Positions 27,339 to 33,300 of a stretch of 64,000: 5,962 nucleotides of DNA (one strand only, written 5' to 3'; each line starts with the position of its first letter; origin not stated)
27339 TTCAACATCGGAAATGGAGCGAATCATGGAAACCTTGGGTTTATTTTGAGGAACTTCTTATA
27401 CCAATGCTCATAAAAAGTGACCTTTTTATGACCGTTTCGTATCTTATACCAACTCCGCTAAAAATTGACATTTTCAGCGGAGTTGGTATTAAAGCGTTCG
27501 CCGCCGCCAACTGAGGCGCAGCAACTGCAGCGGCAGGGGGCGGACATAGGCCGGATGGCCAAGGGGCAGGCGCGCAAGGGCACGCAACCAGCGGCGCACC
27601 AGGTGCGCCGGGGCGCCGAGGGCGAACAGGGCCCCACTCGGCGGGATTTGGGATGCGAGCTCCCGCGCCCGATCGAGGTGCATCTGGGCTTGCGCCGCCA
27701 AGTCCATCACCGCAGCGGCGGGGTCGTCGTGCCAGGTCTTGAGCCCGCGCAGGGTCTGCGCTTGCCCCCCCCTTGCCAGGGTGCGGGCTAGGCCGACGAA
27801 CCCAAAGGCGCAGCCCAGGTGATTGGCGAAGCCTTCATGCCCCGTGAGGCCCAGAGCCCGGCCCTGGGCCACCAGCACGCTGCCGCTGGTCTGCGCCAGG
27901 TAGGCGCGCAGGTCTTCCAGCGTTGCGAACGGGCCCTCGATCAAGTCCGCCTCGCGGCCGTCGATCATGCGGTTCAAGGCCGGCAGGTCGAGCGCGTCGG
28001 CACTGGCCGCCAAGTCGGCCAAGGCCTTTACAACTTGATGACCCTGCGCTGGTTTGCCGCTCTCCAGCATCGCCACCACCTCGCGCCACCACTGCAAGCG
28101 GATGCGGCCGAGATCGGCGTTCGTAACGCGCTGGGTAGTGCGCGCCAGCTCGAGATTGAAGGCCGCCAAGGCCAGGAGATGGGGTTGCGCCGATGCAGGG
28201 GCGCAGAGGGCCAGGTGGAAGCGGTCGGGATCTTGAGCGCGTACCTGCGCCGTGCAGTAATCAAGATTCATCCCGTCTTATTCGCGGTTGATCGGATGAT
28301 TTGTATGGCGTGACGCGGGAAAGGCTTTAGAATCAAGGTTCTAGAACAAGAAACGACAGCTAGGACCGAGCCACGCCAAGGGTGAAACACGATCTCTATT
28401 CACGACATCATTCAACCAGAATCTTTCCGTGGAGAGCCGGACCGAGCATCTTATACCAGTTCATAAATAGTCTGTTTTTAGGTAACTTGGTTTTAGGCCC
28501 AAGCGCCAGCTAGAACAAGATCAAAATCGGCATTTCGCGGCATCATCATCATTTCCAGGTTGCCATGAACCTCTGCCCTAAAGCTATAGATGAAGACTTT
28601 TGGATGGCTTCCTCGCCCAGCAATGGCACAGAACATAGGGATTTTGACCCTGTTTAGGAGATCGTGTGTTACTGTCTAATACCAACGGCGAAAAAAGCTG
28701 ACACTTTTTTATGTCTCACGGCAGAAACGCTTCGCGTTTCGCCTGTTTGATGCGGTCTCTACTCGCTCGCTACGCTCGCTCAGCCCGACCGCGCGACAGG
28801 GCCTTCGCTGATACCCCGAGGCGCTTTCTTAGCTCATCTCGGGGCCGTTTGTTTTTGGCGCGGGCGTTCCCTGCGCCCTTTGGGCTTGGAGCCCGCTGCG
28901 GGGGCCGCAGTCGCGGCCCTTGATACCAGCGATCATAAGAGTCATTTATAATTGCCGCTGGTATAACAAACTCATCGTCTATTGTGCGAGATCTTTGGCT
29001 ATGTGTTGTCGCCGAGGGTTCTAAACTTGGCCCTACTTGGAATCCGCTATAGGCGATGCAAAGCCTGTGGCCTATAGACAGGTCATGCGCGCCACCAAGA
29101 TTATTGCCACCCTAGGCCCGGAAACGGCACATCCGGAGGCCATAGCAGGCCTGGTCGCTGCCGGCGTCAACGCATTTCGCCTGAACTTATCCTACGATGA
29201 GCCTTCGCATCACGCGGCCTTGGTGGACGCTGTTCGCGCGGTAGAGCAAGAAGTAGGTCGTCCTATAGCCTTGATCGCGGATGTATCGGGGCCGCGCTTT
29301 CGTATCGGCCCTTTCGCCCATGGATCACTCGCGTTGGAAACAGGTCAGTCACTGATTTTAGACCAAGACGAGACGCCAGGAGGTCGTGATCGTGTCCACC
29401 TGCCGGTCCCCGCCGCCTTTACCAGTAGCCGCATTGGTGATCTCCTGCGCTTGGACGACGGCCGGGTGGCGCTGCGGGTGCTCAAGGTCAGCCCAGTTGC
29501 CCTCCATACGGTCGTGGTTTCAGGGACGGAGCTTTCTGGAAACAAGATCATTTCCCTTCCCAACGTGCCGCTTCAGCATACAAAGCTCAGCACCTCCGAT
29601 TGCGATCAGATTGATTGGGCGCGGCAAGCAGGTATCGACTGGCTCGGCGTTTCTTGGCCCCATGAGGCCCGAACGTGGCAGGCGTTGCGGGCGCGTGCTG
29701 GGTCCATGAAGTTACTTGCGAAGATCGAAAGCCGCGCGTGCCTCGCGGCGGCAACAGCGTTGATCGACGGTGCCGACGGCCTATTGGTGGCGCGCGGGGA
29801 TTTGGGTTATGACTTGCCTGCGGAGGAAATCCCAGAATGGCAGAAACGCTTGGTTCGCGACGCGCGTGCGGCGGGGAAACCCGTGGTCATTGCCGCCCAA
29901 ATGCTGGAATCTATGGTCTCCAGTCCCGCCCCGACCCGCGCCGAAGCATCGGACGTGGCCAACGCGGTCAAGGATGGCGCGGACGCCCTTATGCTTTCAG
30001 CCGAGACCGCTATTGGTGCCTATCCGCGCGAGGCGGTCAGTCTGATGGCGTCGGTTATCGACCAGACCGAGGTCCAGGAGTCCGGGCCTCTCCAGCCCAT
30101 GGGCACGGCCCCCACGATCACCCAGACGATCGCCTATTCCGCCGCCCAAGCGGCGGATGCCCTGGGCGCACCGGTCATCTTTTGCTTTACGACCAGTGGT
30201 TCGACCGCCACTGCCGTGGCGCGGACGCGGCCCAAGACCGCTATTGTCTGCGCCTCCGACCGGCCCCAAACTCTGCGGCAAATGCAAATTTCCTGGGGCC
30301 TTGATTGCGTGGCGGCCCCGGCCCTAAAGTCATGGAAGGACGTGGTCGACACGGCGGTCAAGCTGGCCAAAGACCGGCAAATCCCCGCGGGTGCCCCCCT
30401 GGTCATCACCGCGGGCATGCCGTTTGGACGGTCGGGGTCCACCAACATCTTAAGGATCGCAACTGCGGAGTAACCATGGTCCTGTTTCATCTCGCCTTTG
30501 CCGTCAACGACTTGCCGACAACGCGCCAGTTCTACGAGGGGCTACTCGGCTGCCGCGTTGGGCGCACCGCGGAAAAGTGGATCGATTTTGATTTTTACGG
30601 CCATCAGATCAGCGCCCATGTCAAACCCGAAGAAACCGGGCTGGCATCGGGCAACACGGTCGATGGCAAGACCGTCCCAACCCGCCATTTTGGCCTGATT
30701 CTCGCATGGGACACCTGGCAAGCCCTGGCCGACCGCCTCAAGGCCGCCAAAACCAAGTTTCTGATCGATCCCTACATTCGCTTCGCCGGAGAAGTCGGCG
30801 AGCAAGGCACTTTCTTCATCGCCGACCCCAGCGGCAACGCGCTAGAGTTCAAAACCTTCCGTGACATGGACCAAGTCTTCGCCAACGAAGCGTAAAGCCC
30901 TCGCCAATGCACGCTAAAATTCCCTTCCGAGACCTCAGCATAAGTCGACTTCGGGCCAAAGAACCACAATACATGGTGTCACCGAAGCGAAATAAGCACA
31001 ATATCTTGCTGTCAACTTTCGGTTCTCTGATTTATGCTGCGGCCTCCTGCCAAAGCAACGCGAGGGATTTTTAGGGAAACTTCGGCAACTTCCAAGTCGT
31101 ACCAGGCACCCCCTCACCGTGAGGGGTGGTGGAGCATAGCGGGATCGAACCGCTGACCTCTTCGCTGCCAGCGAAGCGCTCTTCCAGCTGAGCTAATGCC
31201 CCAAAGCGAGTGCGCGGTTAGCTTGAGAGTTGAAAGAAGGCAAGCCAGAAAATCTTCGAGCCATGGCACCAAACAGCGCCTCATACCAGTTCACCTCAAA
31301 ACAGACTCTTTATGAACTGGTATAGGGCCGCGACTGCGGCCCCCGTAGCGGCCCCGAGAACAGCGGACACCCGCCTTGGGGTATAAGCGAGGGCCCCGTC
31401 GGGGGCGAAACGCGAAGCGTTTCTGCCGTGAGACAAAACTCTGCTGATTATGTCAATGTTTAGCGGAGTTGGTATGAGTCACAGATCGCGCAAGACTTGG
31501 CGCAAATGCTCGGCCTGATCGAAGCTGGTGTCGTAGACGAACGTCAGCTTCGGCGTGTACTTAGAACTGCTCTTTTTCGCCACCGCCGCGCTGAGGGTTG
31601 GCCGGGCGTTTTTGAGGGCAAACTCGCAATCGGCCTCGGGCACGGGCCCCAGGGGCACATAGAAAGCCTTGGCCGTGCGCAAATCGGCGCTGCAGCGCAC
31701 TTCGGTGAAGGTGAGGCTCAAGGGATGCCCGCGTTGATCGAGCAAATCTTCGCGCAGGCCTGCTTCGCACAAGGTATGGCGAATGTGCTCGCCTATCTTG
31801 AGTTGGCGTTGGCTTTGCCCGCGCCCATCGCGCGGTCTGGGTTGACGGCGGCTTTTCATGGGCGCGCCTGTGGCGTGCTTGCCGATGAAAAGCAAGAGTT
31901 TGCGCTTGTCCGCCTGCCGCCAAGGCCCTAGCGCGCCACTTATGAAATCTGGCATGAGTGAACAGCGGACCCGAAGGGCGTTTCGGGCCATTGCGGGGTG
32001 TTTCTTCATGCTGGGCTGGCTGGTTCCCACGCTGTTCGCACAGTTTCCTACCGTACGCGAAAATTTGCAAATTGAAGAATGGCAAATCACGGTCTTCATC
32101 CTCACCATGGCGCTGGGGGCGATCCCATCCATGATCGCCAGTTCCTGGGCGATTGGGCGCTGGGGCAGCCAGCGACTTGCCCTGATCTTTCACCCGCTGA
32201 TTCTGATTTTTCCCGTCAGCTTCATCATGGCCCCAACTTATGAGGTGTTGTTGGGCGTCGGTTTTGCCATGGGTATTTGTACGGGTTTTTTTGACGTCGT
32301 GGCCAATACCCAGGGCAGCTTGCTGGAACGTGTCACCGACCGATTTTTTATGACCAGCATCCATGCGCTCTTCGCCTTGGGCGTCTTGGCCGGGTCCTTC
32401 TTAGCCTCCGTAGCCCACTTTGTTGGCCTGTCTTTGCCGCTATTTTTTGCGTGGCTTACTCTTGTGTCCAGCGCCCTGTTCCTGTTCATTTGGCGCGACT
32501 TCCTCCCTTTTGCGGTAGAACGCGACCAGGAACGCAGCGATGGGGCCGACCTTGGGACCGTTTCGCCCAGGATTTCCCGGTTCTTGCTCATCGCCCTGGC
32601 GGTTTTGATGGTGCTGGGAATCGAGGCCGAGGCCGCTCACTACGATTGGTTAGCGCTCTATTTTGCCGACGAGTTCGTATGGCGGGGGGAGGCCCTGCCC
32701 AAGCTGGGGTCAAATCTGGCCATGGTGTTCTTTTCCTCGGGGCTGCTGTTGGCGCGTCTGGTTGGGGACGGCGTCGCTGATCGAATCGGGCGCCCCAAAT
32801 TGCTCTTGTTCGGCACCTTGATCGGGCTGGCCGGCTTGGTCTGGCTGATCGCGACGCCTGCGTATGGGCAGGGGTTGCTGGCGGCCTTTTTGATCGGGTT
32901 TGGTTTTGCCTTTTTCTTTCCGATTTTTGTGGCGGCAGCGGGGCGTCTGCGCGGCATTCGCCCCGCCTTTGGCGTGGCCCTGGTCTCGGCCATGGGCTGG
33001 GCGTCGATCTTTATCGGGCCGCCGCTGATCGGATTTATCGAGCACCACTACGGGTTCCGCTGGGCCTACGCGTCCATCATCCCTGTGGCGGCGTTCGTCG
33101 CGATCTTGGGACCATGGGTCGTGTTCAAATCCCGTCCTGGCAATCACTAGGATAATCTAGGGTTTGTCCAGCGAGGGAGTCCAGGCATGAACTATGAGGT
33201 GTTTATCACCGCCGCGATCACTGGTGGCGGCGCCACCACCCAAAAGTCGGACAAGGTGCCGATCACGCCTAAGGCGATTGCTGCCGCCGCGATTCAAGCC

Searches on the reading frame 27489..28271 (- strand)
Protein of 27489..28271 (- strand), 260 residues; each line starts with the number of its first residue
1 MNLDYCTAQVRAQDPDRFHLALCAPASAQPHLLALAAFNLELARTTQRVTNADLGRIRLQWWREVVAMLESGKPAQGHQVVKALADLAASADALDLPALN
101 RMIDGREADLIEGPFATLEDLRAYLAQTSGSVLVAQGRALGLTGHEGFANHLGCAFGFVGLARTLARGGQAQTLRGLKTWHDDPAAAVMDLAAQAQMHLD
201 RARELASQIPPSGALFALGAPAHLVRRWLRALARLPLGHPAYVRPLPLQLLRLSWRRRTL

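Call 42: search_protein_families(library=pfam, proteins=[window:27489-28271:-], max_evalue=0.00001)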
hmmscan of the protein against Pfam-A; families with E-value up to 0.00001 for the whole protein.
window:27489-28271:- (260 aa): 1 family
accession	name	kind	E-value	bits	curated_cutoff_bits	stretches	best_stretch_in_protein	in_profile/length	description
PF00494.24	SQS_PSY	-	5.8e-30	105.3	26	1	10-166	1-162/263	Squalene/phytoene synthase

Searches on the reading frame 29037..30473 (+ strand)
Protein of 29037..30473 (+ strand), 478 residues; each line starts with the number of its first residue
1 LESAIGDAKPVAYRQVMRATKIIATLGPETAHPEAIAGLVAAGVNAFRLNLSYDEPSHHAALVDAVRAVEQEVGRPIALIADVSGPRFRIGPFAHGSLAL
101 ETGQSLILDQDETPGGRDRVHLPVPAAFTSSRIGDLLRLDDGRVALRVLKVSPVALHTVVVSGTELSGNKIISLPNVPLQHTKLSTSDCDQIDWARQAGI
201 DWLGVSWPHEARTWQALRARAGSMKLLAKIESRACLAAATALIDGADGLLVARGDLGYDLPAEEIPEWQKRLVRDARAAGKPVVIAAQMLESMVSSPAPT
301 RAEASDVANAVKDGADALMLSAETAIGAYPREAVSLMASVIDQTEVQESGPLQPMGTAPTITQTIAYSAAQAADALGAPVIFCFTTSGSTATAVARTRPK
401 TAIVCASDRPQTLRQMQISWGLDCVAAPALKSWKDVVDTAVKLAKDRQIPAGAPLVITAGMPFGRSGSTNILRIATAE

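Call 42: search_protein_families(library=pfam, proteins=[window:29037-30473:+], max_evalue=0.00001)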
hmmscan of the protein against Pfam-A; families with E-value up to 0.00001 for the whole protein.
window:29037-30473:+ (478 aa): 2 families
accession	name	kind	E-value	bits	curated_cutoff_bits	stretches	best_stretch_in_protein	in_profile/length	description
PF00224.27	PK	-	1.9e-79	267.6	30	1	17-334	1-328/328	Pyruvate kinase, barrel domain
PF02887.21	PK_C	-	8.6e-28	97.2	28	1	364-474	2-113/114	Pyruvate kinase, alpha/beta domain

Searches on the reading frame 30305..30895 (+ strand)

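Call 42: search_protein_families(library=pfam, proteins=[window:30305-30895:+], max_evalue=0.00001)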
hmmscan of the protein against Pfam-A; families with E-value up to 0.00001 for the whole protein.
window:30305-30895:+ (196 aa): 1 family
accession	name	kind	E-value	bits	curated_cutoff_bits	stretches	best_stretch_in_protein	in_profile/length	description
PF00903.31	Glyoxalase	-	3.5e-10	40.8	20.6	1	61-182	3-121/121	Glyoxalase/Bleomycin resistance protein/Dioxygenase superfamily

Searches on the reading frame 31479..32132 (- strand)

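Call 42: search_protein_families(library=pfam, proteins=[window:31479-32132:-], max_evalue=0.00001)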
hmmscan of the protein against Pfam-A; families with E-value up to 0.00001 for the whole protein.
window:31479-32132:- (217 aa): 1 family
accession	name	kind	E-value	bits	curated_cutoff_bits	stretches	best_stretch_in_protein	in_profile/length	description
PF02033.23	RBFA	-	1.9e-16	60.7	34.7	1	109-214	1-105/105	Ribosome-binding factor A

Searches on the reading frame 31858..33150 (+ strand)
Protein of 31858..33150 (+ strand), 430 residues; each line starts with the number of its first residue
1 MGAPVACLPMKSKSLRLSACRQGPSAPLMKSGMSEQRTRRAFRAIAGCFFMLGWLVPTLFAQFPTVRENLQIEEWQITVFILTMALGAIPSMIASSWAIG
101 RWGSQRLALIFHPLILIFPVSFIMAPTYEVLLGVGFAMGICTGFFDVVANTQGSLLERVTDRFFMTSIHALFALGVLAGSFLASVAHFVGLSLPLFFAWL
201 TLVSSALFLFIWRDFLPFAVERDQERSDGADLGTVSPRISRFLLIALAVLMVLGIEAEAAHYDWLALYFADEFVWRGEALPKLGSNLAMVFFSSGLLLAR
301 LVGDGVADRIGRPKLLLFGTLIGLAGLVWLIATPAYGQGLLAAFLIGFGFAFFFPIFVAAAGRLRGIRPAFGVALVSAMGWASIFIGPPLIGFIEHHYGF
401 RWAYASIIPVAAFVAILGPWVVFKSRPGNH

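Call 42: search_protein_families(library=pfam, proteins=[window:31858-33150:+], max_evalue=0.00001)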
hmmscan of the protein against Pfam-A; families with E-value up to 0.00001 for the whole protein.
window:31858-33150:+ (430 aa): 1 family
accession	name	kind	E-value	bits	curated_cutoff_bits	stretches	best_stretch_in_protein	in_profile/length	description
PF07690.21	MFS_1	-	1.7e-17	63.8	33.4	1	285-428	34-178/347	Major Facilitator Superfamily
